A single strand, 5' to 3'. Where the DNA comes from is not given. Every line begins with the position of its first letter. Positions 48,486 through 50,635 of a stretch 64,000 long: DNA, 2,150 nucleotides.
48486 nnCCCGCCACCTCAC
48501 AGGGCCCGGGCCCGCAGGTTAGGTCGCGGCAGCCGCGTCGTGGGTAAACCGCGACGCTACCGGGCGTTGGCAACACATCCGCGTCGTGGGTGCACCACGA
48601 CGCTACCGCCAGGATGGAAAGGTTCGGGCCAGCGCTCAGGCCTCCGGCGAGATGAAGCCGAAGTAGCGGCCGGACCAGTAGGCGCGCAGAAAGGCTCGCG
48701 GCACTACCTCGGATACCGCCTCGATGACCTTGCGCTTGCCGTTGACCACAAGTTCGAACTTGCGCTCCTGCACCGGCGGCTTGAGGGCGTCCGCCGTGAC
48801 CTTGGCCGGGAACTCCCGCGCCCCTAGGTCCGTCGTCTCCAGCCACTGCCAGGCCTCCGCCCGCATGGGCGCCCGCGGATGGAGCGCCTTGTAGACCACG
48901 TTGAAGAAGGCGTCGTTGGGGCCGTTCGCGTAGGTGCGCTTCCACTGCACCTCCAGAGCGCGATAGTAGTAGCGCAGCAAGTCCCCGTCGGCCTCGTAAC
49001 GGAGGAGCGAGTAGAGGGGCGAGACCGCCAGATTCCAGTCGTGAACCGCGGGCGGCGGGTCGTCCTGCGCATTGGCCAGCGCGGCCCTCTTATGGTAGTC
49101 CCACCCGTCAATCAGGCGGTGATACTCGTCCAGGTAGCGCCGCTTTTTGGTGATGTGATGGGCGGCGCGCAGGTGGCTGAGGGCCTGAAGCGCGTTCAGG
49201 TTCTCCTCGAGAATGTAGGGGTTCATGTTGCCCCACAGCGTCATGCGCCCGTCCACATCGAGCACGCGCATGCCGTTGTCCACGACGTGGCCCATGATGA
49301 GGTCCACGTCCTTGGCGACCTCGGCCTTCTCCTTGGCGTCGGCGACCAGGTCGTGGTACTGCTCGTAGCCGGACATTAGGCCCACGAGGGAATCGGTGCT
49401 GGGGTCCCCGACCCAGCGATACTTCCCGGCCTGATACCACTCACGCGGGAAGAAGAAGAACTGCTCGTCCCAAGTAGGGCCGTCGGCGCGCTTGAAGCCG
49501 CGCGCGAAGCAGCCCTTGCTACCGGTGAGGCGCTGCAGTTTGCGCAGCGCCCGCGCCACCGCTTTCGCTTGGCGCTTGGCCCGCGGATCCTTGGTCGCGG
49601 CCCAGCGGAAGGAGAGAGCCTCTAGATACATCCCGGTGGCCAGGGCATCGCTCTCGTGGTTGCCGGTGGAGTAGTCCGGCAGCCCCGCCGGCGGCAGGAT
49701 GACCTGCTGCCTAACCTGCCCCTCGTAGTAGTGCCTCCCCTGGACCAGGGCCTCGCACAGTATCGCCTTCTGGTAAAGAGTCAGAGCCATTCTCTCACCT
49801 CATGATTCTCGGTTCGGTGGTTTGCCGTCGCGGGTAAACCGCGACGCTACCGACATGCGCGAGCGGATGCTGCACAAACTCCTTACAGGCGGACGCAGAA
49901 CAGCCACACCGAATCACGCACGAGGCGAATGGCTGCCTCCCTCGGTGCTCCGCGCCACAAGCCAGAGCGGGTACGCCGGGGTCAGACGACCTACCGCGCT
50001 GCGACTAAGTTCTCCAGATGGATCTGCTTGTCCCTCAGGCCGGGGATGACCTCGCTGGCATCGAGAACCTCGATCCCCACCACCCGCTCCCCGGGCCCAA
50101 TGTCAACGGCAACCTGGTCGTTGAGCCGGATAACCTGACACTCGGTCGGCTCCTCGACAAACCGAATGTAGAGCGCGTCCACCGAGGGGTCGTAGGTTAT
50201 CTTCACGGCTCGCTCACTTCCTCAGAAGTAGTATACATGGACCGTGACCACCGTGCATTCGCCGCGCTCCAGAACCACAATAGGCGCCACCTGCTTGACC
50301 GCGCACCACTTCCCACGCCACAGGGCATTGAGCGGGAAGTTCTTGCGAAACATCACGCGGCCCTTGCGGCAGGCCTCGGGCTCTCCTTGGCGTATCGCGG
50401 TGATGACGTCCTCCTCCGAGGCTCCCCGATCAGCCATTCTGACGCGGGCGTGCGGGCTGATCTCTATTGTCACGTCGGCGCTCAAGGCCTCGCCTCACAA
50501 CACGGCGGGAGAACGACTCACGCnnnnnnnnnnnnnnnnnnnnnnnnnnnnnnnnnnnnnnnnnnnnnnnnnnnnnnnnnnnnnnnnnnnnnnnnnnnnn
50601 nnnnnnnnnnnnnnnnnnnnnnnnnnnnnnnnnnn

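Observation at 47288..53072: Tandem array of four divergent paralogs of an uncharacterised ~385-aa protein, interrupted by a TA module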

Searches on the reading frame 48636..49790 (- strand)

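Call 4: search_protein_families(library=pfam, proteins=[window:48636-49790:-], max_evalue=1)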
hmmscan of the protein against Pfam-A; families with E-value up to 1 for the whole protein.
window:48636-49790:- (384 aa): 1 family
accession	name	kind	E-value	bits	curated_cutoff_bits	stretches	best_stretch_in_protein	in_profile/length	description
PF07944.18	Beta-AFase-like_GH127_cat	-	0.0031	17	24.9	1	51-123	59-129/376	Beta-L-arabinofuranosidase, GH127 catalytic domain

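Call 5: search_protein_families(library=ncbifam, proteins=[window:48636-49790:-], max_evalue=1)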
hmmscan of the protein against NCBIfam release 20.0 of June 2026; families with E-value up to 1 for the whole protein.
window:48636-49790:- (384 aa): 0 families

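Call 42: search_protein_families(library=padloc, proteins=[window:48636-49790:-], max_evalue=0.1)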
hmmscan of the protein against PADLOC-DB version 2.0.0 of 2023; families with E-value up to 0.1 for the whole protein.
window:48636-49790:- (384 aa): 0 families

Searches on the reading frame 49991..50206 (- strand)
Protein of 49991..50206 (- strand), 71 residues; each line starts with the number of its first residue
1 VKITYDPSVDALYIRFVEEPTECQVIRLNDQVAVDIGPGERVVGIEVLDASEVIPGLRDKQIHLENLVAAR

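Call 4: search_protein_families(library=pfam, proteins=[window:49991-50206:-], max_evalue=1)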
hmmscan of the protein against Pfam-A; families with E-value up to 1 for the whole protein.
window:49991-50206:- (71 aa): 1 family
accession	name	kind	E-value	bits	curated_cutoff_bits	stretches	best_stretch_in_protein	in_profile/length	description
PF10049.14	DUF2283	-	2.6e-14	53.6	23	1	2-51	1-49/49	Protein of unknown function (DUF2283)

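Call 42: search_protein_families(library=padloc, proteins=[window:49991-50206:-], max_evalue=0.1)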
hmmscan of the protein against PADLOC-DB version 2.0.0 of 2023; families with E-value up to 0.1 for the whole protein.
window:49991-50206:- (71 aa): 0 families

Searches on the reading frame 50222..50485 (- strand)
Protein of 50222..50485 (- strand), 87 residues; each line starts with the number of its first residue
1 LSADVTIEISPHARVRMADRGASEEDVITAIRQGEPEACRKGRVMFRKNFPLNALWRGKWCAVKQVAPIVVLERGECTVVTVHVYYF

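Call 4: search_protein_families(library=pfam, proteins=[window:50222-50485:-], max_evalue=1)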
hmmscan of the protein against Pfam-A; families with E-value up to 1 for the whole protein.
window:50222-50485:- (87 aa): 2 families
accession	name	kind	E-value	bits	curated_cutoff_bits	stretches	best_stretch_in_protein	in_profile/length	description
PF14076.12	DUF4258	-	4.5e-05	24.1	25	1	9-35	1-27/71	Domain of unknown function (DUF4258)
PF22448.1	RepB_primase_C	-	0.087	13.1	26.1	1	15-37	12-34/54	RepB DNA-primase C-terminal helical domain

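Call 42: search_protein_families(library=padloc, proteins=[window:50222-50485:-], max_evalue=0.1)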
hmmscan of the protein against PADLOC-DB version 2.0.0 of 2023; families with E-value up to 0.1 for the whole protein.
window:50222-50485:- (87 aa): 0 families
